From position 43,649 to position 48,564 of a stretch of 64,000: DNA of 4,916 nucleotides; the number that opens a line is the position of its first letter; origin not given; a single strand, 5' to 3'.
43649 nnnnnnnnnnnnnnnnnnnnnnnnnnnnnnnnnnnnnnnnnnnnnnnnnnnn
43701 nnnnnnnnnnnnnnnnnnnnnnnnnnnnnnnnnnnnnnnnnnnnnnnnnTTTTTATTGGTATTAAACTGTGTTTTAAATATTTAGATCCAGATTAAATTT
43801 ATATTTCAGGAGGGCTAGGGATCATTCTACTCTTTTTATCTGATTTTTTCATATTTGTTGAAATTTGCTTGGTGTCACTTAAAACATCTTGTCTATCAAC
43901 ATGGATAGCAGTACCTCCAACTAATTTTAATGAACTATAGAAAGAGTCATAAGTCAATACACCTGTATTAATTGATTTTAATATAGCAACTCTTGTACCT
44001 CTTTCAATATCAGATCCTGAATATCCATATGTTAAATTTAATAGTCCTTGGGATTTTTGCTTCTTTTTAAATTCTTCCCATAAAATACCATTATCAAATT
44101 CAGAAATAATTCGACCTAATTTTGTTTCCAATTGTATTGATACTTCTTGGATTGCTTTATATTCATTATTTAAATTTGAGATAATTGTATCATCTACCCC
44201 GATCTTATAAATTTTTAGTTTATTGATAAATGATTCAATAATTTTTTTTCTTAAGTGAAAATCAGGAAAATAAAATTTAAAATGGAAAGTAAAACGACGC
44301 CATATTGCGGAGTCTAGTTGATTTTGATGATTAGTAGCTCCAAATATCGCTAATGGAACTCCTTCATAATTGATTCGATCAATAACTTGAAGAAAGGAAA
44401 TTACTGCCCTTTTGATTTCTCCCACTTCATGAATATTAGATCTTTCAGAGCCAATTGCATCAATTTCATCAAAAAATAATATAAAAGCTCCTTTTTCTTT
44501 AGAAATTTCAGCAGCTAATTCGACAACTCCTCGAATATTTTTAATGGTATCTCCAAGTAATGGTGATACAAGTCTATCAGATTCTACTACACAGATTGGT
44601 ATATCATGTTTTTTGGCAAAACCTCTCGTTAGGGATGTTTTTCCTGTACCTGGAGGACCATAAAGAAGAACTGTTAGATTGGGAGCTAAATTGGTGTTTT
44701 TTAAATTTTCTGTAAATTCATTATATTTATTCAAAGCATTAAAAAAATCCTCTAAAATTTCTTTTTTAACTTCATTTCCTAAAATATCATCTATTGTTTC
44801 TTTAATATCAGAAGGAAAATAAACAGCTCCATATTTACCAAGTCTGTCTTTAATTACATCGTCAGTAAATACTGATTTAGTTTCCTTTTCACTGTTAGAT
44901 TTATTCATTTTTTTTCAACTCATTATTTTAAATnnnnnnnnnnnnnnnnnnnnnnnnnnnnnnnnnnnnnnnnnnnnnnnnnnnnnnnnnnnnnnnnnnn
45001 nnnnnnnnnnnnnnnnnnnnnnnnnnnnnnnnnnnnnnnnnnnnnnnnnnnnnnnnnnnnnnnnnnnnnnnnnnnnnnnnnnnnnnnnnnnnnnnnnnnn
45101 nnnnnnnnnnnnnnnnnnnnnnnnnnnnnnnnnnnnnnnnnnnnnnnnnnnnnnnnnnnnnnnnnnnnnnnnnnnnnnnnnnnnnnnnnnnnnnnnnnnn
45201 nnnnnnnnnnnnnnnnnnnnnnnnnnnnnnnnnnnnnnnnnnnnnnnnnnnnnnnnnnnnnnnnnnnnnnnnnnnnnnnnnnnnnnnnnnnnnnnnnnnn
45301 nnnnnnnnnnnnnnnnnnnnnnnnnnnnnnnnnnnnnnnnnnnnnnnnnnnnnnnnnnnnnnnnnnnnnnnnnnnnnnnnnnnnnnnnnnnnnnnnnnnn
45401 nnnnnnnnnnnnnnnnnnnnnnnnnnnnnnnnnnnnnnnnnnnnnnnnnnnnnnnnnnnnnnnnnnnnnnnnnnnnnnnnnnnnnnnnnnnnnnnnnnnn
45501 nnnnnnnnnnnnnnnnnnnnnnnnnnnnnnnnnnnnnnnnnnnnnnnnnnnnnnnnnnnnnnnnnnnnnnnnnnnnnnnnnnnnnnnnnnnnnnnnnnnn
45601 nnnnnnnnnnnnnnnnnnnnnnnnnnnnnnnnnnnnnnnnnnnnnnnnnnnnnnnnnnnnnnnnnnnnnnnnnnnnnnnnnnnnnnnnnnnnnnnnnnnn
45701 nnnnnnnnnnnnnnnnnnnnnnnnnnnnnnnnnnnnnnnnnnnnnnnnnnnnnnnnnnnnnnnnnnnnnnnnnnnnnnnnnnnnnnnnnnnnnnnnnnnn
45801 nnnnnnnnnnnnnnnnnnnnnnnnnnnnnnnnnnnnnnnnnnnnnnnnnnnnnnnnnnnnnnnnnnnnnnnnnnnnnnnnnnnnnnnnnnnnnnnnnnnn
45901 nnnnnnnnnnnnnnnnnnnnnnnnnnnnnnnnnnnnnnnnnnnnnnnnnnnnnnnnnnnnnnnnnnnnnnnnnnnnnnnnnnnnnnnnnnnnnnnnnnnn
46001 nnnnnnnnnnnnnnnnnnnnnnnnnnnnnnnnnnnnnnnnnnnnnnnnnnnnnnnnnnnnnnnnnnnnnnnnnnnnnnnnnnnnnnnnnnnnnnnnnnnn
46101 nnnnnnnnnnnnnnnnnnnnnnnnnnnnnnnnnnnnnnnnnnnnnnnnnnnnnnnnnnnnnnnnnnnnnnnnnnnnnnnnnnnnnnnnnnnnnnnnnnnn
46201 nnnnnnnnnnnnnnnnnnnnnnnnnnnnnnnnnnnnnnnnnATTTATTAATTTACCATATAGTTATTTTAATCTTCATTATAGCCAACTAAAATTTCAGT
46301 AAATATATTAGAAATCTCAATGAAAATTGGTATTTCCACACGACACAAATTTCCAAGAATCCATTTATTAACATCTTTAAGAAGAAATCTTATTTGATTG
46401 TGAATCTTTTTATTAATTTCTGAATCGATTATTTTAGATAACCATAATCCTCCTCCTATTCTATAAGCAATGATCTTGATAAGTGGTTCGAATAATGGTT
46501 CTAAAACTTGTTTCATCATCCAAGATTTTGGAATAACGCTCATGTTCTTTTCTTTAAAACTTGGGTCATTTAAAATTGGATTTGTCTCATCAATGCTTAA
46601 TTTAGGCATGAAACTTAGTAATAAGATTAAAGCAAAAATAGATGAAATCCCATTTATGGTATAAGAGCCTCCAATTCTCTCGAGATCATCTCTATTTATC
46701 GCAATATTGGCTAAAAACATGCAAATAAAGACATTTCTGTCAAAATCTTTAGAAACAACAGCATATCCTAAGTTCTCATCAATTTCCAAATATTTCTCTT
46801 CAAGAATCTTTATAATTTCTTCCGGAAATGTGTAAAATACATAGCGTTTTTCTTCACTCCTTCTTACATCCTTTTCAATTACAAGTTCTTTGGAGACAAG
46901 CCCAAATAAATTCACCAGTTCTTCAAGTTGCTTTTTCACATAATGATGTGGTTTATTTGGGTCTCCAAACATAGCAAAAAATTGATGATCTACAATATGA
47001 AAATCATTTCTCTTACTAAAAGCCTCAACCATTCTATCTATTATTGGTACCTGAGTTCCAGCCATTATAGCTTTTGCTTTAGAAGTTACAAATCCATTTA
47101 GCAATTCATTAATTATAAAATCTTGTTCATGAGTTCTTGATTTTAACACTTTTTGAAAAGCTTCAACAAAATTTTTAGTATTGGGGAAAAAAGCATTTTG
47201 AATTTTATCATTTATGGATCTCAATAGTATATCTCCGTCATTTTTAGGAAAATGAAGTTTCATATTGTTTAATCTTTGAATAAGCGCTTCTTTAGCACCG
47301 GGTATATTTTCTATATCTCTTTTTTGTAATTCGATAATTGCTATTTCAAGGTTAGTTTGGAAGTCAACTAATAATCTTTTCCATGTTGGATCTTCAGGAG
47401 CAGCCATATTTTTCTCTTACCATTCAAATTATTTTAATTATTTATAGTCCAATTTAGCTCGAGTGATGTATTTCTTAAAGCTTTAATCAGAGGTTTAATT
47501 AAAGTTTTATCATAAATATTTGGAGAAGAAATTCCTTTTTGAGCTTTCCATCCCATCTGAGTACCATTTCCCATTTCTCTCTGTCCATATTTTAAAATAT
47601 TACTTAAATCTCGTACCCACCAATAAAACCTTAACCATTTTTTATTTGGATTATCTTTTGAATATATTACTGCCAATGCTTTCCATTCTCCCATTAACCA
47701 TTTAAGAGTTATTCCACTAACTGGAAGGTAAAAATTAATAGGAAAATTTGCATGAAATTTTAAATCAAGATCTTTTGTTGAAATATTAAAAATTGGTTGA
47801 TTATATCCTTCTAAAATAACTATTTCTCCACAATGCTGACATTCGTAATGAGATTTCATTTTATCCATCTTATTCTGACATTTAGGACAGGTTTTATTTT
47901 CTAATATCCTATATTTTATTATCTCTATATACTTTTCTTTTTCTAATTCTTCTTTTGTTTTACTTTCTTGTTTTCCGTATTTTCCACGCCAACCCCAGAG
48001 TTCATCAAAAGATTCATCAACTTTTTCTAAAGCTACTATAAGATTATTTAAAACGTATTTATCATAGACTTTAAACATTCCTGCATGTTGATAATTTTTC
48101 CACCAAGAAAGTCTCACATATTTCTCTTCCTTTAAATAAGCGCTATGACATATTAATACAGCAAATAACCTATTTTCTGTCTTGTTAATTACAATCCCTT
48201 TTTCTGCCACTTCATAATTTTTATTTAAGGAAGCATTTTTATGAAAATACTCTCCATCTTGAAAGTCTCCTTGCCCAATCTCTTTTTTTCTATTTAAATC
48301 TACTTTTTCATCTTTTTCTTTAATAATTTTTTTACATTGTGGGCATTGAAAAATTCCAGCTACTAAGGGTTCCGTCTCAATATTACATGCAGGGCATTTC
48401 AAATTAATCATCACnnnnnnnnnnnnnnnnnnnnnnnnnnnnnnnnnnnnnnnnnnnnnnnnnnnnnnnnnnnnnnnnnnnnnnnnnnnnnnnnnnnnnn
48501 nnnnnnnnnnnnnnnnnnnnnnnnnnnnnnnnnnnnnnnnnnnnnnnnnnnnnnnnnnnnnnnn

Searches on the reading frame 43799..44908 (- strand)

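Call 56: search_protein_families(library=pfam, max_evalue=0.01, proteins=[window:43799-44908:-])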
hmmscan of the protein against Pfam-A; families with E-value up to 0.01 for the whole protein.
window:43799-44908:- (369 aa): 14 families
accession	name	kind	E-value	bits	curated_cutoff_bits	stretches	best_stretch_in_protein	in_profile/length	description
PF00004.35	AAA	-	4.4e-25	89.1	21.2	1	80-212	1-129/131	ATPase family associated with various cellular activities (AAA)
PF13191.12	AAA_16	-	6.4e-05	24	32.6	1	79-102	26-49/167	AAA ATPase domain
PF07728.20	AAA_5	-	0.00023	21.6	22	1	80-155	2-81/139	AAA domain (dynein-related subfamily)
PF05496.18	RuvB_N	-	0.00068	19.9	27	1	79-158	35-102/159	Holliday junction DNA helicase RuvB P-loop domain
PF13173.12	AAA_14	-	0.00079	19.9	27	1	79-160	4-82/129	AAA domain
PF02367.23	TsaE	-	0.00086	19.7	26.6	1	61-103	6-47/128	Threonylcarbamoyl adenosine biosynthesis protein TsaE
PF13479.12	AAA_24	-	0.00088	19.6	27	1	77-151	2-75/195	AAA domain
PF05673.19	DUF815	-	0.0027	17.3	23.8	1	65-149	40-116/249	Protein of unknown function (DUF815)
PF13671.12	AAA_33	-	0.0033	18.2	27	1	80-121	2-41/143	AAA domain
PF13521.12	AAA_28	-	0.0039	17.9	27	1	80-114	2-35/164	AAA domain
PF12775.13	AAA_7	-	0.0041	17.1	25.8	0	71-108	27-68/181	P-loop containing dynein motor region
PF07693.20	KAP_NTPase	-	0.0055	16.4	20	0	63-113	6-59/293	KAP family P-loop domain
PF20720.3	nSTAND3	-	0.0084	16.3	27.2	0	74-161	14-84/155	Novel STAND NTPase 3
PF13401.12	AAA_22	-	0.0091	16.8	27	0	80-108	8-37/130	AAA domain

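Call 111: search_protein_families(library=ncbifam, max_evalue=0.01, proteins=[window:43799-44908:-])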
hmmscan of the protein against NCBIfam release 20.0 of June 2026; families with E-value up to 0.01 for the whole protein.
window:43799-44908:- (369 aa): 25 families
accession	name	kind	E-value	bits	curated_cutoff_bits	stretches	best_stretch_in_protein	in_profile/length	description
NF042959.1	IteA_antiphage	equivalog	4.3e-51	174.2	510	1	46-241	98-281/367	anti-phage ATPase IteA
NF003069.1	PRK03992.1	subfamily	8.6e-25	87.7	500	1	66-259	154-345/379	proteasome-activating nucleotidase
NF041006.2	cell_div_CdvC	equivalog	1.7e-24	86.4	650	1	79-258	136-314/370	cell division protein CdvC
TIGR01242.2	TIGR01242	subfamily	2.7e-23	82.5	500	1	69-253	140-322/362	proteasome-activating nucleotidase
NF047747.1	PrtsmActNtasePan2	equivalog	5.1e-23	81.9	700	1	40-262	151-368/397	proteasome-activating nucleotidase Pan2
TIGR01243.1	CDC48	subfamily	2.1e-21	75.9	802.65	1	40-311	178-395/733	CDC48 family AAA ATPase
NF047748.1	PrtsmActNtasePan1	equivalog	1.1e-18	67.4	750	1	67-233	172-337/405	proteasome-activating nucleotidase Pan1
TIGR01241.2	FtsH_fam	equivalog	2.3e-17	63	600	1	34-235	156-352/598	ATP-dependent zinc metalloprotease FtsH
NF008004.0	PRK10733.1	equivalog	4.9e-14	51.2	1008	1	33-244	145-350/644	ATP-dependent zinc metalloprotease FtsH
TIGR03689.1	pup_AAA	equivalog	4.3e-11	42.2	504.75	1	67-230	206-380/512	proteasome ATPase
NF003745.1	PRK05342.1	equivalog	2.1e-09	36.8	359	1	28-158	58-192/418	ATP-dependent Clp protease ATP-binding subunit ClpX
TIGR00382.1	clpX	equivalog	1.8e-08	33.8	370.75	1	28-158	65-200/414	ATP-dependent protease ATP-binding subunit ClpX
NF003229.0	PRK04195.1-5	equivalog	2.9e-08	32.9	280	1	38-154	15-117/413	replication factor C large subunit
NF003226.0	PRK04195.1-1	equivalog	7e-07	28.5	588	1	63-156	27-115/405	replication factor C large subunit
TIGR00635.1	ruvB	equivalog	3.9e-06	26.1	299.05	1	80-260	33-201/305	Holliday junction branch migration DNA helicase RuvB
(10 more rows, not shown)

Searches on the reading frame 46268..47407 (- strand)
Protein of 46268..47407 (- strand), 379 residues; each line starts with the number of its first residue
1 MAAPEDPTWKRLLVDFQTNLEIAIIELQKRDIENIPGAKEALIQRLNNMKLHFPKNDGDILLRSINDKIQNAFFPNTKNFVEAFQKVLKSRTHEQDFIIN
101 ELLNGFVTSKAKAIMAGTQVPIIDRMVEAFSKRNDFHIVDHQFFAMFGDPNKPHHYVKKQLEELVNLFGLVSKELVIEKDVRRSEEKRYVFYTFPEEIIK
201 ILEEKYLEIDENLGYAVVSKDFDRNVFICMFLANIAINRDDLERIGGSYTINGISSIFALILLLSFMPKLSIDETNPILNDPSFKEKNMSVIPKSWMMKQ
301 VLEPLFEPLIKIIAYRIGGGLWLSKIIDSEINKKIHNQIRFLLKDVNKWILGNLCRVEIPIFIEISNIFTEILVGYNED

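Call 5: search_protein_families(library=pfam, max_evalue=0.1, proteins=[window:46268-47407:-])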
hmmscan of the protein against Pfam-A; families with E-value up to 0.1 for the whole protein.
window:46268-47407:- (379 aa): 1 family
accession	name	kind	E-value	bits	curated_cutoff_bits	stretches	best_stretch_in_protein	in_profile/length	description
PF14544.11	DUF4443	-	0.057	13.8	27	0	27-76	21-72/100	Domain of unknown function (DUF4443)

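Call 111: search_protein_families(library=ncbifam, max_evalue=0.01, proteins=[window:46268-47407:-])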
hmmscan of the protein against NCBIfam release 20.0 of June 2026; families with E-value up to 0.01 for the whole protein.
window:46268-47407:- (379 aa): 0 families

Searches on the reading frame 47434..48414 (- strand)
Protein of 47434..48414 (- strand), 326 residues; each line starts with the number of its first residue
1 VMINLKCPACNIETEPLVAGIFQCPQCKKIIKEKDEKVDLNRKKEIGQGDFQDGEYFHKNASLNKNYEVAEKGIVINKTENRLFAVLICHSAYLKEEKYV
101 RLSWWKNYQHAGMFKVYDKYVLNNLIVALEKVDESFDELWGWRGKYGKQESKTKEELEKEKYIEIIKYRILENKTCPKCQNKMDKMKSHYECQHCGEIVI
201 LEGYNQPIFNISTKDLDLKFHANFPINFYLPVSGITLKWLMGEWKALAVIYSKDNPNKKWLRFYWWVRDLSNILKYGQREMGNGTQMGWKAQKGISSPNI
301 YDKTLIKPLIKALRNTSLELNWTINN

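Call 5: search_protein_families(library=pfam, max_evalue=0.1, proteins=[window:47434-48414:-])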
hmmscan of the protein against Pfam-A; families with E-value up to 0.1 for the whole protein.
window:47434-48414:- (326 aa): 13 families
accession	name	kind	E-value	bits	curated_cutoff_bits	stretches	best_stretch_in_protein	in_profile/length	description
PF07191.17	Zn_ribbon_6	-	1.5e-05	25.3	25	1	175-201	2-28/67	Double zinc ribbon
PF07282.18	Cas12f1-like_TNB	-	0.0012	19.4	26.3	0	174-196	29-47/60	Cas12f1-like, TNB domain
PF01155.25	HypA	-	0.0039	17.6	28.9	0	173-198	70-95/112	Hydrogenase/urease nickel incorporation, metallochaperone, hypA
PF12773.13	DZR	-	0.0067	17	27.3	1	173-201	12-36/45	Double zinc ribbon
PF01363.27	FYVE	-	0.0078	16.7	27.8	1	173-200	8-35/67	FYVE zinc finger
PF09723.15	Zn_ribbon_8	-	0.01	16.3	34.4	0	6-29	7-34/41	Zinc ribbon domain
PF03107.22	C1_2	-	0.027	15.2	26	1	172-196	16-40/48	C1 domain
PF13248.11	Zn_ribbon_3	-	0.044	13.7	27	0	23-35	4-16/26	zinc-ribbon domain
PF11041.13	DUF2612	-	0.068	13.6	23.5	0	141-186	80-128/181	Protein of unknown function (DUF2612)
PF18551.6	TackOD1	-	0.068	13.2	32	0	171-198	72-97/188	Thaumarchaeal output domain 1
PF12760.12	Zn_ribbon_IS1595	-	0.072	13.5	25.4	0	6-29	20-45/46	Transposase zinc-ribbon domain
PF20548.3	DUF6762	-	0.073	13.6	27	0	107-168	56-115/132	Family of unknown function (DUF6762)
PF18912.6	DZR_2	-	0.075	13.3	27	0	173-198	21-45/56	Double zinc ribbon domain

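Call 111: search_protein_families(library=ncbifam, max_evalue=0.01, proteins=[window:47434-48414:-])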
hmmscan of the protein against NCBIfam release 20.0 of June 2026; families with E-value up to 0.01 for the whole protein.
window:47434-48414:- (326 aa): 4 families
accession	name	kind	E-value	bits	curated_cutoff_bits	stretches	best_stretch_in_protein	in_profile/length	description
NF011481.0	PRK14890.1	equivalog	0.00025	21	61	0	5-31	10-37/61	putative Zn-ribbon RNA-binding protein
NF005122.0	PRK06556.1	equivalog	0.0083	13.9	859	1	148-197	906-955/960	vitamin B12-dependent ribonucleotide reductase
NF009030.0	PRK12366.1-1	equivalog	0.0088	14.5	1147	1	161-199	667-704/796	replication factor A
TIGR00100.1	hypA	equivalog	0.0092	16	88.1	0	3-31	69-97/116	hydrogenase maturation nickel metallochaperone HypA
